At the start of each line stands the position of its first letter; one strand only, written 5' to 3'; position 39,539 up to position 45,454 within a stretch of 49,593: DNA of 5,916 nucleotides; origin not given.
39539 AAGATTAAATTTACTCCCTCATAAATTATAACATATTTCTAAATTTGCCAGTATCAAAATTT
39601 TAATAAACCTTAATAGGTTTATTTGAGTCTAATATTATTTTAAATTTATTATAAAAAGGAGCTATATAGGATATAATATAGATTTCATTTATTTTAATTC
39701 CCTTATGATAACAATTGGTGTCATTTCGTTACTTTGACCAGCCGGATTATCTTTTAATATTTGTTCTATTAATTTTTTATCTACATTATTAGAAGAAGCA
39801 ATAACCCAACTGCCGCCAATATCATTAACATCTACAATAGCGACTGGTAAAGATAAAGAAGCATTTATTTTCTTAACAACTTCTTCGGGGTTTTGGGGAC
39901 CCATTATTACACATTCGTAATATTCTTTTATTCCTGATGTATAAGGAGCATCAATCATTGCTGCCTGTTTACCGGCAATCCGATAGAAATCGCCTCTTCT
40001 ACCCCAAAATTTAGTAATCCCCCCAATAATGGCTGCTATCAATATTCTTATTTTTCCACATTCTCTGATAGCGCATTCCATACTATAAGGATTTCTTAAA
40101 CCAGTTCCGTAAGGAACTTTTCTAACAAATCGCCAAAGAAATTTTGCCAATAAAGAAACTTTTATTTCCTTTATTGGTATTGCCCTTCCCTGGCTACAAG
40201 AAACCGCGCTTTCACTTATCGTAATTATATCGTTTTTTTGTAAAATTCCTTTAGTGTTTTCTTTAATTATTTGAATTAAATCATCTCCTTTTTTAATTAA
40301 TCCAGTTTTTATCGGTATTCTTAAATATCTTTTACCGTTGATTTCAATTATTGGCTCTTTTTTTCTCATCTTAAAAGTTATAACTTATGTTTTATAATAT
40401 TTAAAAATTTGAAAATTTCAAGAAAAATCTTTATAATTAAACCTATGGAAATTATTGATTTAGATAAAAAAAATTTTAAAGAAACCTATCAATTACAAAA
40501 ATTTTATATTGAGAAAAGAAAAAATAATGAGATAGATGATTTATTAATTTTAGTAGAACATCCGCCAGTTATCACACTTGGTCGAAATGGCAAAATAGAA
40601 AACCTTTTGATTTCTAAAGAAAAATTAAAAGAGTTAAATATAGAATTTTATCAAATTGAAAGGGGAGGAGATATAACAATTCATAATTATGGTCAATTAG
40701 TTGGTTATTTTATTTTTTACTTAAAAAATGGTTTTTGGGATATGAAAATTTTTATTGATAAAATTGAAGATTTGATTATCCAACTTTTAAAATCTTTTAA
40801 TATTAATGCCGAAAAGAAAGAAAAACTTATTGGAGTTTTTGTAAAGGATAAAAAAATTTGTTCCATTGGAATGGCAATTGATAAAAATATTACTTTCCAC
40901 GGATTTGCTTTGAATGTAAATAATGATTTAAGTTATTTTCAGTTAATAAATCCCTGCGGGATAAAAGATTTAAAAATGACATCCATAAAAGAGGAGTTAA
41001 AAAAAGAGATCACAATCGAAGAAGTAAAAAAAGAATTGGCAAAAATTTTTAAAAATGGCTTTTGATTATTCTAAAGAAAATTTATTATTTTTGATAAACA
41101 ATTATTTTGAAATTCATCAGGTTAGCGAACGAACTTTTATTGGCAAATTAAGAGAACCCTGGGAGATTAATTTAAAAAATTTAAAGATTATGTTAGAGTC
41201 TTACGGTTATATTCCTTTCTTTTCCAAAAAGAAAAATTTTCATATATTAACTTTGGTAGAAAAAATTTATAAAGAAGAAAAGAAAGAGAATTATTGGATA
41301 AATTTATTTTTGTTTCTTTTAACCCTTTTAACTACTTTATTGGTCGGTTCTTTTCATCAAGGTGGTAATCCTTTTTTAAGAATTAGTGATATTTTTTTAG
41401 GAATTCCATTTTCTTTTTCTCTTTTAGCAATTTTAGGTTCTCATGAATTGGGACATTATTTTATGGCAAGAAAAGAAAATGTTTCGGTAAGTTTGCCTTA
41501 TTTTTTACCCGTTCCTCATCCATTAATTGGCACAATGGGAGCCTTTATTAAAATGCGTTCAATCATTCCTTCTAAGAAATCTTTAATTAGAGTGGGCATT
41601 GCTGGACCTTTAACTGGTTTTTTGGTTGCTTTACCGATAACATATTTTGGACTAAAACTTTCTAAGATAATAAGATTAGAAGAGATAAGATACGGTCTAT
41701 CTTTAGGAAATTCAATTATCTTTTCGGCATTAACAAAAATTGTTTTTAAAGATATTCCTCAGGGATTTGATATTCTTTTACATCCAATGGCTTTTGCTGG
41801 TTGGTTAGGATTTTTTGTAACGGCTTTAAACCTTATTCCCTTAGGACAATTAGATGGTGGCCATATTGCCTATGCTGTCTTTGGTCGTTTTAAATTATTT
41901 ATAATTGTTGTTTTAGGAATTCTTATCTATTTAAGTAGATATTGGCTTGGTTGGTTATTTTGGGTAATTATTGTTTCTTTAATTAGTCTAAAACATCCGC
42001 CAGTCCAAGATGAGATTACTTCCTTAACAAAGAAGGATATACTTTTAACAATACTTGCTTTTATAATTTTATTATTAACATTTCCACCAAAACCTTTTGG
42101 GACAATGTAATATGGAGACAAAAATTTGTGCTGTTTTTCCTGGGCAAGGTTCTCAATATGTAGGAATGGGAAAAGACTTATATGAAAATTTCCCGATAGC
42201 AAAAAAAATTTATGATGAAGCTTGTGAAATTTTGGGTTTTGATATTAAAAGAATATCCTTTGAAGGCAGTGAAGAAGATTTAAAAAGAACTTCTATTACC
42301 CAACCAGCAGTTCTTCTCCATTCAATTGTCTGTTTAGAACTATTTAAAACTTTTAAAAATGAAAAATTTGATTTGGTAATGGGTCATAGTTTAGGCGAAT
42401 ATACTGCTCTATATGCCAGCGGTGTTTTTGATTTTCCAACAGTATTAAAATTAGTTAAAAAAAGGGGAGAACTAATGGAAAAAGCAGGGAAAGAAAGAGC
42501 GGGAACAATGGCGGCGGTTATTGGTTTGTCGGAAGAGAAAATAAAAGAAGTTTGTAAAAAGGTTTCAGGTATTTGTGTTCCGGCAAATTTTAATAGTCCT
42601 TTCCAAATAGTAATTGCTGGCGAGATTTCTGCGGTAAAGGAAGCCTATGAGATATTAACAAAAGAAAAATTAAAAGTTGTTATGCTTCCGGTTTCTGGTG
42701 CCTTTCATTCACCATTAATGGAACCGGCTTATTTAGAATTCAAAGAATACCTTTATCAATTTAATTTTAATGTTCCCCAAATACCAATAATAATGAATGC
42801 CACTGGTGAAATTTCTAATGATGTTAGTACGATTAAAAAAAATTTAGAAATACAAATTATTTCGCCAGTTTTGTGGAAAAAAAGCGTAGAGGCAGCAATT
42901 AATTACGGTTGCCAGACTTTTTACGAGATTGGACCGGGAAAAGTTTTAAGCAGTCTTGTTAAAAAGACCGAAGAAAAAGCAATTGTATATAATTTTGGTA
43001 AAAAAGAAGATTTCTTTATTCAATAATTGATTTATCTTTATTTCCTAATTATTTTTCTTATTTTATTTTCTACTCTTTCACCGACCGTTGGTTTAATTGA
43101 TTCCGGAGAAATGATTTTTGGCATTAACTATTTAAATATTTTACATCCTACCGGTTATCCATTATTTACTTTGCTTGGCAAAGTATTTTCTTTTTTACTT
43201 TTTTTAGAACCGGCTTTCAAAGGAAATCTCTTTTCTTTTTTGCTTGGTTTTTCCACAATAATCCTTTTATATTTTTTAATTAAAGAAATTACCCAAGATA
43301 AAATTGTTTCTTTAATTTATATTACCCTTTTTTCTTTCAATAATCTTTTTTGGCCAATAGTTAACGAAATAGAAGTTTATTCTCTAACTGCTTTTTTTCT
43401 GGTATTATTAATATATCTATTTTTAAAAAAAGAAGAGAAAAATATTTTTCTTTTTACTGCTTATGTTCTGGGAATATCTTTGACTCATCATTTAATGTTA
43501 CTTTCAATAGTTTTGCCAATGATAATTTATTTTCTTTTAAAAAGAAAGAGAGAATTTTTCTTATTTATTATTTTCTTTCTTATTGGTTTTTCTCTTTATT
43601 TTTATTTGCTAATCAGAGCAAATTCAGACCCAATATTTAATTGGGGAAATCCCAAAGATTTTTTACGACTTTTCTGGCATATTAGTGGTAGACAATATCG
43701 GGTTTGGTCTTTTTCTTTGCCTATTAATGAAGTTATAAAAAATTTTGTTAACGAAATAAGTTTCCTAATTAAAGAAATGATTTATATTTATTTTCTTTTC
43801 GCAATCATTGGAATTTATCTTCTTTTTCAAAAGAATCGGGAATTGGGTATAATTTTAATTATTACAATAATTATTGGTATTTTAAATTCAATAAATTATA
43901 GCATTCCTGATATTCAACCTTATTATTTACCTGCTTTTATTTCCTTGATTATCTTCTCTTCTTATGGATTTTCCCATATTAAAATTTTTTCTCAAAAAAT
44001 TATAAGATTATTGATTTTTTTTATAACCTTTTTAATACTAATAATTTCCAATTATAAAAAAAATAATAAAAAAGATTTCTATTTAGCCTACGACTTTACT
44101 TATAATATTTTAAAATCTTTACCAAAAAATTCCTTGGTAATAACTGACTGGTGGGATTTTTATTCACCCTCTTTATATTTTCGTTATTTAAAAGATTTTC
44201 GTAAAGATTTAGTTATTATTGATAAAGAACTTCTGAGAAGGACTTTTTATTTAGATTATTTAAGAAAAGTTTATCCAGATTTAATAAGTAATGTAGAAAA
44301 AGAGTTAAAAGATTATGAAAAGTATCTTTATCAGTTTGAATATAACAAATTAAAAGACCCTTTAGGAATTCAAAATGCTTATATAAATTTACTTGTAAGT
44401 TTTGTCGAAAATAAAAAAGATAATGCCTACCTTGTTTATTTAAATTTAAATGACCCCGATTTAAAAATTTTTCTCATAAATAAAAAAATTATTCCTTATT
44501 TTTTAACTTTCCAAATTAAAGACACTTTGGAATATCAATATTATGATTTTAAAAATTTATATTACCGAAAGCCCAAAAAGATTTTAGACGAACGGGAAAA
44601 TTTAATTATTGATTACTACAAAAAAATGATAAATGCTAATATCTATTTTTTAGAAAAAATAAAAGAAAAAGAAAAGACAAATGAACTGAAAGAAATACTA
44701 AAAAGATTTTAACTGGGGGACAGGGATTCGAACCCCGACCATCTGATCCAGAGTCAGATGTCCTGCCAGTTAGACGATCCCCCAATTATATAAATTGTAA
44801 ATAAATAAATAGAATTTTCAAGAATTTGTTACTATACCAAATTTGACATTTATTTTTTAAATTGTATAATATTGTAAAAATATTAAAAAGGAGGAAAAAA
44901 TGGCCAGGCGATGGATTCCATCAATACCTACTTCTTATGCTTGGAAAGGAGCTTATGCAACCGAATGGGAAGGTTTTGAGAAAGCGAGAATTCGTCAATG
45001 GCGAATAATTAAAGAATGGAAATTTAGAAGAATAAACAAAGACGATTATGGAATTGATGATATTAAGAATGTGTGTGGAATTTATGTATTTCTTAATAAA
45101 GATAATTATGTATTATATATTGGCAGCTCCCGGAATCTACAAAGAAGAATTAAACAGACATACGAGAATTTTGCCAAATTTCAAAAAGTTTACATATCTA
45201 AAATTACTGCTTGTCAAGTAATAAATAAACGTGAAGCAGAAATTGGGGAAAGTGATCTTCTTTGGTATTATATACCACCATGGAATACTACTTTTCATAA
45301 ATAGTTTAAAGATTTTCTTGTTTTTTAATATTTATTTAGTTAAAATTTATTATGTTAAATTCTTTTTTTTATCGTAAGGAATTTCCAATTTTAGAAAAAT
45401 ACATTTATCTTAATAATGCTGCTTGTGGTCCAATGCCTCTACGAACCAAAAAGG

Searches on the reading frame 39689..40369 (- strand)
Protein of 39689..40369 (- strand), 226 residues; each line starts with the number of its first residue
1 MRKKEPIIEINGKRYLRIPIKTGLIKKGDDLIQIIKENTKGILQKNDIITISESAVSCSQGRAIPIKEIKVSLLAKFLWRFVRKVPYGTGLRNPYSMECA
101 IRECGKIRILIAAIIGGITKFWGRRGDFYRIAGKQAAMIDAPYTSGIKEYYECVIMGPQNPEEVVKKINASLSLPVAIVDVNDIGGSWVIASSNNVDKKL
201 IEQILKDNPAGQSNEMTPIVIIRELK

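Call 69: search_protein_families(library=pfam, proteins=[window:39689-40369:-], max_evalue=0.00001)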
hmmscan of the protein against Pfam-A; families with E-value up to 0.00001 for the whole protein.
window:39689-40369:- (226 aa): 1 family
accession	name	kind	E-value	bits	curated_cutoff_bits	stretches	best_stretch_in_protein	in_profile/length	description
PF01996.21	F420_ligase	-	1.2e-14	54.8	25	1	20-172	2-134/218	F420-0:Gamma-glutamyl ligase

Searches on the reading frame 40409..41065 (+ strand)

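Call 69: search_protein_families(library=pfam, proteins=[window:40409-41065:+], max_evalue=0.00001)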
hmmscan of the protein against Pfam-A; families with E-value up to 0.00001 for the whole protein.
window:40409-41065:+ (218 aa): 1 family
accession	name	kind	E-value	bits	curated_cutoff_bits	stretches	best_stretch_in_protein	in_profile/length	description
PF21948.1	LplA-B_cat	-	1.5e-47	162.6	27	1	25-214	4-199/200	Lipoyl protein ligase A/B catalytic domain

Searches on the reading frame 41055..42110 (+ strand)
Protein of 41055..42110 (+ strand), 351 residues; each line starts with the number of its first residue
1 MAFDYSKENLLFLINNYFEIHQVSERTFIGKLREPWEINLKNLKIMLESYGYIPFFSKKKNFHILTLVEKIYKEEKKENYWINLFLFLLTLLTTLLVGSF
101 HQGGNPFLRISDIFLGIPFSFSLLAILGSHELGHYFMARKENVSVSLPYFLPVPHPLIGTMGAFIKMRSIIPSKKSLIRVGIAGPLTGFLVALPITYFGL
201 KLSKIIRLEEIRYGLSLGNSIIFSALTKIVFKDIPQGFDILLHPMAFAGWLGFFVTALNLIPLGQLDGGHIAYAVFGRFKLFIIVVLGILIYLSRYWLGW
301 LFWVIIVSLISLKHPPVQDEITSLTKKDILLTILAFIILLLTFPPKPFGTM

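Call 70: search_protein_families(library=pfam, proteins=[window:41055-42110:+], max_evalue=0.00001)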
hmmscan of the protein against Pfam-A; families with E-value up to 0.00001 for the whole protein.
window:41055-42110:+ (351 aa): 1 family
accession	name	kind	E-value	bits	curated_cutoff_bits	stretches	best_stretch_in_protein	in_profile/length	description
PF02163.28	Peptidase_M50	-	3.8e-22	79.1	27.2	1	119-277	2-195/221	Peptidase family M50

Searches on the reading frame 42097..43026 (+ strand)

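Call 70: search_protein_families(library=pfam, proteins=[window:42097-43026:+], max_evalue=0.00001)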
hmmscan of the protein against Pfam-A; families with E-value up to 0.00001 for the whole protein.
window:42097-43026:+ (309 aa): 1 family
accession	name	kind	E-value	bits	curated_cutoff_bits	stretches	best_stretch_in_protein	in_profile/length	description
PF00698.26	Acyl_transf_1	-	5.5e-31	108.6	32.7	1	13-293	3-280/319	Acyl transferase domain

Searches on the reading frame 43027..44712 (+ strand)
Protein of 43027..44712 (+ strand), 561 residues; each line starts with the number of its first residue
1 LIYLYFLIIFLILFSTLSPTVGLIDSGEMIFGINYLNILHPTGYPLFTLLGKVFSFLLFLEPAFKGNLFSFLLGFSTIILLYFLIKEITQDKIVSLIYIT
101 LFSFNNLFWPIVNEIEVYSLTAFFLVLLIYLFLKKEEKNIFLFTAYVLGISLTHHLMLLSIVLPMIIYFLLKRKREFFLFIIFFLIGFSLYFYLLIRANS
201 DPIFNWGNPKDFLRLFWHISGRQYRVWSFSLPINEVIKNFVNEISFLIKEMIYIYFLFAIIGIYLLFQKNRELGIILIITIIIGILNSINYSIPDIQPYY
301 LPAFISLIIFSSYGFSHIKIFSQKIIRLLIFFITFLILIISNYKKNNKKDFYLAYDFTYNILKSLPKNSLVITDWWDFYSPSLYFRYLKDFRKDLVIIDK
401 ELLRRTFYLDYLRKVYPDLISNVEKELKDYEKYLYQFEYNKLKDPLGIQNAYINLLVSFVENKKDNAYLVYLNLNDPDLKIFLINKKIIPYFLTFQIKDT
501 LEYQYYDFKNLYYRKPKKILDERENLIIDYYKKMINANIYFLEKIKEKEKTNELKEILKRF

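Call 70: search_protein_families(library=pfam, proteins=[window:43027-44712:+], max_evalue=0.00001)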
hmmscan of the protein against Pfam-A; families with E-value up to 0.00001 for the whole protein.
window:43027-44712:+ (561 aa): 1 family
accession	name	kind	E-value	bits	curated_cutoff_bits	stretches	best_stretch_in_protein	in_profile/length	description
PF11028.14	TMEM260-like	-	2.6e-23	83.2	24.2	1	25-174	1-174/179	Protein O-mannosyl-transferase TMEM260-like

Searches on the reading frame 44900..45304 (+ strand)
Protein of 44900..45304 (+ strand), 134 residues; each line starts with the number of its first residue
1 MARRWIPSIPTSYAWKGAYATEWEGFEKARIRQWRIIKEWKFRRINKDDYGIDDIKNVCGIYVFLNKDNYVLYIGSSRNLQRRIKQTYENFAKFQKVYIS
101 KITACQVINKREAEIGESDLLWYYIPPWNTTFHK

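Call 70: search_protein_families(library=pfam, proteins=[window:44900-45304:+], max_evalue=0.00001)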
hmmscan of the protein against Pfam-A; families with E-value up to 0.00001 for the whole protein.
window:44900-45304:+ (134 aa): 1 family
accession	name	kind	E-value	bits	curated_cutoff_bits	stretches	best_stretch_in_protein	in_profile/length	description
PF01541.30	GIY-YIG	-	8e-07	29.7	22.6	1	59-89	2-32/78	GIY-YIG catalytic domain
